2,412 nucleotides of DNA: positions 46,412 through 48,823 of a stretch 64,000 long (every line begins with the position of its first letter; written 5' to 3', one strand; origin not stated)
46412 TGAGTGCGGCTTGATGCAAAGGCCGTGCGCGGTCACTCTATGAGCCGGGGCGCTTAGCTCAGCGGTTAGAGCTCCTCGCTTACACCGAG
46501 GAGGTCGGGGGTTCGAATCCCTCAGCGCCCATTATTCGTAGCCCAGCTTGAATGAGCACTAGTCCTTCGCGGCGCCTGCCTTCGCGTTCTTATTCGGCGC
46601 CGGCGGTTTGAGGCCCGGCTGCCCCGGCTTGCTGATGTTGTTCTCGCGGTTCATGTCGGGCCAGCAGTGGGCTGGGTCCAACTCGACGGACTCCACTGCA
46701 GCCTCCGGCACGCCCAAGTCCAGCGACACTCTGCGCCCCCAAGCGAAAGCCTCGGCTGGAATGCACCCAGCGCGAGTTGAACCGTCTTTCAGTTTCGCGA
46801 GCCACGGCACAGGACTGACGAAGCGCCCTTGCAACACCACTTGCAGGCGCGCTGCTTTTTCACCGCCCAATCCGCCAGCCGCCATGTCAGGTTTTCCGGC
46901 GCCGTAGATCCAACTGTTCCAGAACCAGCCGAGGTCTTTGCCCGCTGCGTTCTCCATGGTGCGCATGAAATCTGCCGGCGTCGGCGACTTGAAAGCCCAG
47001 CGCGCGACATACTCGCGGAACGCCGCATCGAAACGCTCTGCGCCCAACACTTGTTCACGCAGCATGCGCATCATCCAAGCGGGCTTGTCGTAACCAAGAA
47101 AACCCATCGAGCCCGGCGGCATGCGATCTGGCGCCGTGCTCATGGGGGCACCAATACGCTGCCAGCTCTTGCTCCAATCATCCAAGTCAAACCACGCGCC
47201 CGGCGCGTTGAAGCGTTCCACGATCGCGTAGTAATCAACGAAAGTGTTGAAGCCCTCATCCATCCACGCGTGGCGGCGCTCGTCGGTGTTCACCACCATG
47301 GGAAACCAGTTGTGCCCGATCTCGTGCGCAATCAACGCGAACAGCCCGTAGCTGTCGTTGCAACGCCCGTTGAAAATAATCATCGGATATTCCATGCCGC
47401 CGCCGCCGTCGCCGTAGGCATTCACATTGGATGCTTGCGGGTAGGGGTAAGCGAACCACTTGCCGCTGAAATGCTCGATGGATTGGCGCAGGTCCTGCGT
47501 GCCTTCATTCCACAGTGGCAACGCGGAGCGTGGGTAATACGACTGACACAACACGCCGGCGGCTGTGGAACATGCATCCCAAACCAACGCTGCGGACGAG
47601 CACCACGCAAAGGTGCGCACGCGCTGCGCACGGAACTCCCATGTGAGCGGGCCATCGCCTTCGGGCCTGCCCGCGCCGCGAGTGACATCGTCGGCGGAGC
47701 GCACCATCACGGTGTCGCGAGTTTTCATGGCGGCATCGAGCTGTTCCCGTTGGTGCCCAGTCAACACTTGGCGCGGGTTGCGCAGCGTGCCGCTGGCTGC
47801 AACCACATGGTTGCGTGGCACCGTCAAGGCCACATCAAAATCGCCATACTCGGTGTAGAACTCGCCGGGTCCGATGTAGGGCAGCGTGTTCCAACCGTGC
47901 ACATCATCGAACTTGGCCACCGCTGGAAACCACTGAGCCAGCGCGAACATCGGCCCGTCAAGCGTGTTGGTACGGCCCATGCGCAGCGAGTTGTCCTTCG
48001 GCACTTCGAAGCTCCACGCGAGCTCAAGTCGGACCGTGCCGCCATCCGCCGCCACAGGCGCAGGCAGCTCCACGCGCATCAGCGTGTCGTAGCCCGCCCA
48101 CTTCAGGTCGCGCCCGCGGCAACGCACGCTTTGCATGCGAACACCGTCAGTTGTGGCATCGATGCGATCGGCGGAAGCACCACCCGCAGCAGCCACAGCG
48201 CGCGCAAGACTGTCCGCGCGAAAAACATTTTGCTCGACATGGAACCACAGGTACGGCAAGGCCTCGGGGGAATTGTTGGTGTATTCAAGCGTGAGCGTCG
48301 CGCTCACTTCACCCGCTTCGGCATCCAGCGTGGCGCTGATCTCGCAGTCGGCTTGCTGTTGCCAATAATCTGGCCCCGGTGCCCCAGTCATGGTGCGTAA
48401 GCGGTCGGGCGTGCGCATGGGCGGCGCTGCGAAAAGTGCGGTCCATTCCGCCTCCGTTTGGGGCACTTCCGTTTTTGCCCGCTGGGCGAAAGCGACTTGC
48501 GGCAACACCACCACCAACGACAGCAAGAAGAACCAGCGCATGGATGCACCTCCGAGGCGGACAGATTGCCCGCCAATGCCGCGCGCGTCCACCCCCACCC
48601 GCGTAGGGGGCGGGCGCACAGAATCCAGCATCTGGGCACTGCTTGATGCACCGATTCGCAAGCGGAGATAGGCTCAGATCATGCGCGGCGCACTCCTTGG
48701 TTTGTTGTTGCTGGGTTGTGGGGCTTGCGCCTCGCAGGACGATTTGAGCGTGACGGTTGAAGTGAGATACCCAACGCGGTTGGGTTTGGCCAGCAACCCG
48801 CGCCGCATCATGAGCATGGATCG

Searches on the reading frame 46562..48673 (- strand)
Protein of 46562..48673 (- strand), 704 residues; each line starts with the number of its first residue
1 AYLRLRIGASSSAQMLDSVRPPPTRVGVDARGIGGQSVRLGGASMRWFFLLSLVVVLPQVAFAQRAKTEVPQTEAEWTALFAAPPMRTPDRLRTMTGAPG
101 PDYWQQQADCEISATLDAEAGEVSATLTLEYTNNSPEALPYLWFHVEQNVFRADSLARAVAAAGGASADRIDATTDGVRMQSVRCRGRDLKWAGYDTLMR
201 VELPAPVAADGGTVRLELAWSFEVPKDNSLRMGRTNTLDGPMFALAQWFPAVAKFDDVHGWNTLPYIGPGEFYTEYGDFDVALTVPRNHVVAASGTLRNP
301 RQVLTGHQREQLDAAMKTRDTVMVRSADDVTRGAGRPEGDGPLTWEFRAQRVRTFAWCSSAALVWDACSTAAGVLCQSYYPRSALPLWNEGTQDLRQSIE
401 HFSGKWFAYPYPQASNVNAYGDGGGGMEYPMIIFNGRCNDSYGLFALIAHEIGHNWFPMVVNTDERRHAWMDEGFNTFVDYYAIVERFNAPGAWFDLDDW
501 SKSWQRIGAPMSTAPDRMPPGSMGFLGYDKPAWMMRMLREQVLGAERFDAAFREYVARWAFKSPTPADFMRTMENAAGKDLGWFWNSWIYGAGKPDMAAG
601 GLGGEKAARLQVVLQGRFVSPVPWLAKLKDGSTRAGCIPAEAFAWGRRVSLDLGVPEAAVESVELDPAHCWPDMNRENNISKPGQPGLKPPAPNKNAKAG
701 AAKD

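Call 59: search_protein_families(library=pfam, proteins=[window:46562-48673:-], max_evalue=0.00001)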
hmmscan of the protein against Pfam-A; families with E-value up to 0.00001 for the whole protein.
window:46562-48673:- (704 aa): 1 family
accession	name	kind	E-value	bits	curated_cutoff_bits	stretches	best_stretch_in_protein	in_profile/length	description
PF01433.26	Peptidase_M1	-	9e-17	61.8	27.7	1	444-588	67-218/218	Peptidase family M1 domain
